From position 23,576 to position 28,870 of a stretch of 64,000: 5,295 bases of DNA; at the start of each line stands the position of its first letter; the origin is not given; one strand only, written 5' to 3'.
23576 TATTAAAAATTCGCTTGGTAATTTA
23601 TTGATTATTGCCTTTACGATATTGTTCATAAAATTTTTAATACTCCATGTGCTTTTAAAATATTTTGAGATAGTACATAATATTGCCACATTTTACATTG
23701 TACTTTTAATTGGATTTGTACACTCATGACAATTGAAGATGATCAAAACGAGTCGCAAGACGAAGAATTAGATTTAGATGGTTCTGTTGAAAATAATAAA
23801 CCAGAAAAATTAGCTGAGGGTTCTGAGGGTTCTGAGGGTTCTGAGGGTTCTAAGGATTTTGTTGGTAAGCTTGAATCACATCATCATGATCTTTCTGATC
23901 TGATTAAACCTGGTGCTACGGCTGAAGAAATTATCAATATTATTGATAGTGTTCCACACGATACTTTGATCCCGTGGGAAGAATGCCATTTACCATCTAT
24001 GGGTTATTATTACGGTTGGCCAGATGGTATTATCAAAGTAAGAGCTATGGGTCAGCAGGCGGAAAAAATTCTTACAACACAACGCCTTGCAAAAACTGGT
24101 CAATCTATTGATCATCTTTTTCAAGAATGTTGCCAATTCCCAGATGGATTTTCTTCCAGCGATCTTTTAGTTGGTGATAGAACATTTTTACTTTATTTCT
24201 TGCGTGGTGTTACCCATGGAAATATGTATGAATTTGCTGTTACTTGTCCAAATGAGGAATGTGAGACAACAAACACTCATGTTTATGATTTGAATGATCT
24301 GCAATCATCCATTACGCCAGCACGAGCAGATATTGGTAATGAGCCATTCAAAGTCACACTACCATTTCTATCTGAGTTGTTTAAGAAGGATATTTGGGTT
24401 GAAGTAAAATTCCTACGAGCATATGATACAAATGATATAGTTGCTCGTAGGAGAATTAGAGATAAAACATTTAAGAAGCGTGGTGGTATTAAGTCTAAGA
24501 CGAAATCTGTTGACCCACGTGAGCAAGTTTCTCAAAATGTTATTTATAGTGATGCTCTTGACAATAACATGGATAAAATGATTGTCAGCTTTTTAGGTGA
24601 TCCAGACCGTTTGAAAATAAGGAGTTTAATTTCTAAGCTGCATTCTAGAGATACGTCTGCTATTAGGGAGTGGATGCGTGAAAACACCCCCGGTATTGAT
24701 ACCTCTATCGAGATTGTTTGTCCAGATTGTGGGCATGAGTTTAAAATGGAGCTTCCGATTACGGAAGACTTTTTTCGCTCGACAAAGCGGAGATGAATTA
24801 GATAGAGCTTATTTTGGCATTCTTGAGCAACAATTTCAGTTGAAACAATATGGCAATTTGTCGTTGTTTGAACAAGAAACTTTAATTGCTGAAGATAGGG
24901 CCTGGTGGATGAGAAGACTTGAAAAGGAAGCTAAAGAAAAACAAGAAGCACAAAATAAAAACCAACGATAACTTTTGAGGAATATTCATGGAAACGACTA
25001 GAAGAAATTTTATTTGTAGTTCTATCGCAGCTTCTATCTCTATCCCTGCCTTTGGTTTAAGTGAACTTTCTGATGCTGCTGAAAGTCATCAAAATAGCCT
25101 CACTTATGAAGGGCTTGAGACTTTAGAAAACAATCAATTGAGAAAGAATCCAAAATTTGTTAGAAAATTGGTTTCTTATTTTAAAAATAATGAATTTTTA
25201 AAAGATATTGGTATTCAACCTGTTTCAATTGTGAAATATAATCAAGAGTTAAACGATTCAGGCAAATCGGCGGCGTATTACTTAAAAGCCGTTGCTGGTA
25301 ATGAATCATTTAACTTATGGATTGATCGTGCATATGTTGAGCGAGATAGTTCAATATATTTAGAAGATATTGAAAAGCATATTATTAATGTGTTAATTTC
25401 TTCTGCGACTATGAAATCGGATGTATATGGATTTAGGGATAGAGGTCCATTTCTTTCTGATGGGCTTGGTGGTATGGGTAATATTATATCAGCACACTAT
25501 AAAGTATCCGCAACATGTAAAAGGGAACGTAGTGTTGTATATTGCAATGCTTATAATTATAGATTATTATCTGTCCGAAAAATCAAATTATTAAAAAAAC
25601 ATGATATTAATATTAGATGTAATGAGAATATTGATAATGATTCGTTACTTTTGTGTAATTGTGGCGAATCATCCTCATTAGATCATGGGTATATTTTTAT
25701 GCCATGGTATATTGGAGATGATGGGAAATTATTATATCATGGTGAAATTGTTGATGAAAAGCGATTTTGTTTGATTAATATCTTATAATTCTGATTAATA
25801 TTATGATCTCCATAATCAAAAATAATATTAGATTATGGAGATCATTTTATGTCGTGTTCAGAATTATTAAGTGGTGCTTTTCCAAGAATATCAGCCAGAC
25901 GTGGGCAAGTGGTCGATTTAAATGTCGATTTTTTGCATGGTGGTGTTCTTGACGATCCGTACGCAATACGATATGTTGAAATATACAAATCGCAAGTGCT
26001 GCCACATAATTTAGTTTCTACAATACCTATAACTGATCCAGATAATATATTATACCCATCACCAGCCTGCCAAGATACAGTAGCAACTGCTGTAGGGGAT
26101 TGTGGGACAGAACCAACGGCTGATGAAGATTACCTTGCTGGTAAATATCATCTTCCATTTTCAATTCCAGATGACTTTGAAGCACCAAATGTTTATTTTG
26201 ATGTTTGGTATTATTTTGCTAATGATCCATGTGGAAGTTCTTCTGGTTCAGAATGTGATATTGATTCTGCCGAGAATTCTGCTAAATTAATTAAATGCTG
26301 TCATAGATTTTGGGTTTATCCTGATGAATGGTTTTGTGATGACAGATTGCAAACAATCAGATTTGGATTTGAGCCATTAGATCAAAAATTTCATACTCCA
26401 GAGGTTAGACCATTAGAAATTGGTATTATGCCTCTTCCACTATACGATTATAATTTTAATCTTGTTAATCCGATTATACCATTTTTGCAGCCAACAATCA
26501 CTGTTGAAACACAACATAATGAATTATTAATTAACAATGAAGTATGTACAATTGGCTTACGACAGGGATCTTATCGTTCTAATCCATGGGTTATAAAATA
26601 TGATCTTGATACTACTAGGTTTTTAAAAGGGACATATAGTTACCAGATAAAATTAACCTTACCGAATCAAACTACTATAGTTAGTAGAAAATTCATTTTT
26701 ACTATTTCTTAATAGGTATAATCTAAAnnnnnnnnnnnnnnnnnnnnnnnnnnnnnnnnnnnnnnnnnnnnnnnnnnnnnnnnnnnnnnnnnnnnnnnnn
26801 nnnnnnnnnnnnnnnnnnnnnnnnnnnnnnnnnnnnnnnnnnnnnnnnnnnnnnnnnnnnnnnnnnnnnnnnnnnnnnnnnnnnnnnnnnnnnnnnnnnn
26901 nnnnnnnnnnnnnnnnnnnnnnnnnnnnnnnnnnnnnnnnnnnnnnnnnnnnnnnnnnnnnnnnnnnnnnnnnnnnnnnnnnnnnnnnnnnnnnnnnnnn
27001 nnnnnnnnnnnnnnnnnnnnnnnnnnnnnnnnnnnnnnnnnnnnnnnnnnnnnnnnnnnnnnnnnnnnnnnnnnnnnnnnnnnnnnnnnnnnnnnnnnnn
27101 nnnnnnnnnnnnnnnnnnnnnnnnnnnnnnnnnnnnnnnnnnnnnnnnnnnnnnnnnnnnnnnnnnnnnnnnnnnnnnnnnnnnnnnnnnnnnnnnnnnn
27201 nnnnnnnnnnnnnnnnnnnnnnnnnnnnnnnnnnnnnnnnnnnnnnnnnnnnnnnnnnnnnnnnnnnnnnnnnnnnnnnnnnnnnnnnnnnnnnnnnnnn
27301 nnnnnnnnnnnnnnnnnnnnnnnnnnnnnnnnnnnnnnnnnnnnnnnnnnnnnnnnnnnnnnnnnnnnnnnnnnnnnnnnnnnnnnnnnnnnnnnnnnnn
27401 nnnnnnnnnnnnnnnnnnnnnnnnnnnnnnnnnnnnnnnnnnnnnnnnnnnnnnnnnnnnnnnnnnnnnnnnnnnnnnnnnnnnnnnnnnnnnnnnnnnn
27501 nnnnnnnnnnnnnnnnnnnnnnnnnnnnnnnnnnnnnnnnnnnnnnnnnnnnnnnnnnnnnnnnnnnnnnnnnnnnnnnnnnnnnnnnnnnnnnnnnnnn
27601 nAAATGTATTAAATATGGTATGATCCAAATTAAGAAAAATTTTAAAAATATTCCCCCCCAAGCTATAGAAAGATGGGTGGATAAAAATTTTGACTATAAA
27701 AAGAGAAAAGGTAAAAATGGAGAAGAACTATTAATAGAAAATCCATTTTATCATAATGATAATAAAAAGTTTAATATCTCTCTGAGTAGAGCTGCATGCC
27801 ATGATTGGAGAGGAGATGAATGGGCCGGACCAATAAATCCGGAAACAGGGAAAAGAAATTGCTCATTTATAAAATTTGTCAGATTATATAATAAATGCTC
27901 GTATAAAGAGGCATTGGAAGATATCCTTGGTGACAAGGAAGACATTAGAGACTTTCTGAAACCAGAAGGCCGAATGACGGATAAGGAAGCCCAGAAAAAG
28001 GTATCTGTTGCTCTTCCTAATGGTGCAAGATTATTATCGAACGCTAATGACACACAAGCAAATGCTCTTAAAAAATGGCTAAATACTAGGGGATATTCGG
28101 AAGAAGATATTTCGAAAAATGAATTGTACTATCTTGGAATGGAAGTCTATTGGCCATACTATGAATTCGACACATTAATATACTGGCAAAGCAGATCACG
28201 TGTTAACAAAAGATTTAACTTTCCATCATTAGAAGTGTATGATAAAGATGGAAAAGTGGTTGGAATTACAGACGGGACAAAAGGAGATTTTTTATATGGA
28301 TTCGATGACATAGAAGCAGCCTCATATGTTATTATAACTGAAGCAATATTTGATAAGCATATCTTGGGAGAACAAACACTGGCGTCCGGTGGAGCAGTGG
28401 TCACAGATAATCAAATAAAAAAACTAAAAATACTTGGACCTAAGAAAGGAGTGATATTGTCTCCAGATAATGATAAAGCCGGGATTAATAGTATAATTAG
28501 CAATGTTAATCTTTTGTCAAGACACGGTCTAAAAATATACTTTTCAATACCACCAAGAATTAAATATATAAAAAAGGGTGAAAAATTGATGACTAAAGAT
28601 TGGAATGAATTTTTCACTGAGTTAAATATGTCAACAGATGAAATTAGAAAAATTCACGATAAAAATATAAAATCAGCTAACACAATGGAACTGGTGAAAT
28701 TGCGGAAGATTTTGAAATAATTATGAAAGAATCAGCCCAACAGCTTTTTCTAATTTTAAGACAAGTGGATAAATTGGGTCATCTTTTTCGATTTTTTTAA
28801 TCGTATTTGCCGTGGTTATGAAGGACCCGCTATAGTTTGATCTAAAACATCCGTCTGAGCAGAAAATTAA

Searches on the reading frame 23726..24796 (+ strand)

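Call 81: search_protein_families(library=pfam, proteins=[window:23726-24796:+], max_evalue=0.01)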
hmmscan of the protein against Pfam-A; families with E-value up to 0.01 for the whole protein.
window:23726-24796:+ (356 aa): 1 family
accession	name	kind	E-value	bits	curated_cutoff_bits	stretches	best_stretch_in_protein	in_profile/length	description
PF12322.14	T4_baseplate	-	1.4e-13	51.5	24.5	1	98-351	9-219/219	T4 bacteriophage base plate protein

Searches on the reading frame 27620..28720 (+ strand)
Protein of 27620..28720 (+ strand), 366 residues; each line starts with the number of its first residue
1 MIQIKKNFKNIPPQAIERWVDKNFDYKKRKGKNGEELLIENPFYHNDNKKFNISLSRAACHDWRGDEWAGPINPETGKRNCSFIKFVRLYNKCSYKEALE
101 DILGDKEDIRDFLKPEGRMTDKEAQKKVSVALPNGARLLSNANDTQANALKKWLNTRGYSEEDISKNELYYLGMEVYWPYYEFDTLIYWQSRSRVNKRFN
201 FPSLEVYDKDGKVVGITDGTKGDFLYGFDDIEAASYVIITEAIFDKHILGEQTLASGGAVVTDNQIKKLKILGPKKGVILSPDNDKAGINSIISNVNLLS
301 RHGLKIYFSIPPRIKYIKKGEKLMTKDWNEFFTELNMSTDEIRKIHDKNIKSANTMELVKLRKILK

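Call 4: search_protein_families(library=pfam, proteins=[window:27620-28720:+], max_evalue=0.1)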
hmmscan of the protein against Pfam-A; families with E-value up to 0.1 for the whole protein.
window:27620-28720:+ (366 aa): 2 families
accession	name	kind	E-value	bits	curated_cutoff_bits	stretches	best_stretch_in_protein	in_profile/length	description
PF13155.12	Toprim_2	-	2.8e-06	28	22.1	1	251-331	20-87/88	Toprim-like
PF00531.28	Death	-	0.019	15.5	22.6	1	324-351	14-40/86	Death domain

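Call 26: search_protein_families(library=phrogs, proteins=[window:27620-28720:+], max_evalue=0.01)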
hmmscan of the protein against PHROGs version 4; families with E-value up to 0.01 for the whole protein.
window:27620-28720:+ (366 aa): 3 families
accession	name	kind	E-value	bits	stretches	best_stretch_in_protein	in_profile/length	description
phrog_47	-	DNA, RNA and nucleotide metabolism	3.1e-23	83.3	1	28-320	42-317/947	DNA primase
phrog_239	-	DNA, RNA and nucleotide metabolism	4.8e-05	23.5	1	137-290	102-266/801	DNA primase/helicase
phrog_6444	-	DNA, RNA and nucleotide metabolism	0.0011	18.8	0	32-172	31-161/577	DNA primase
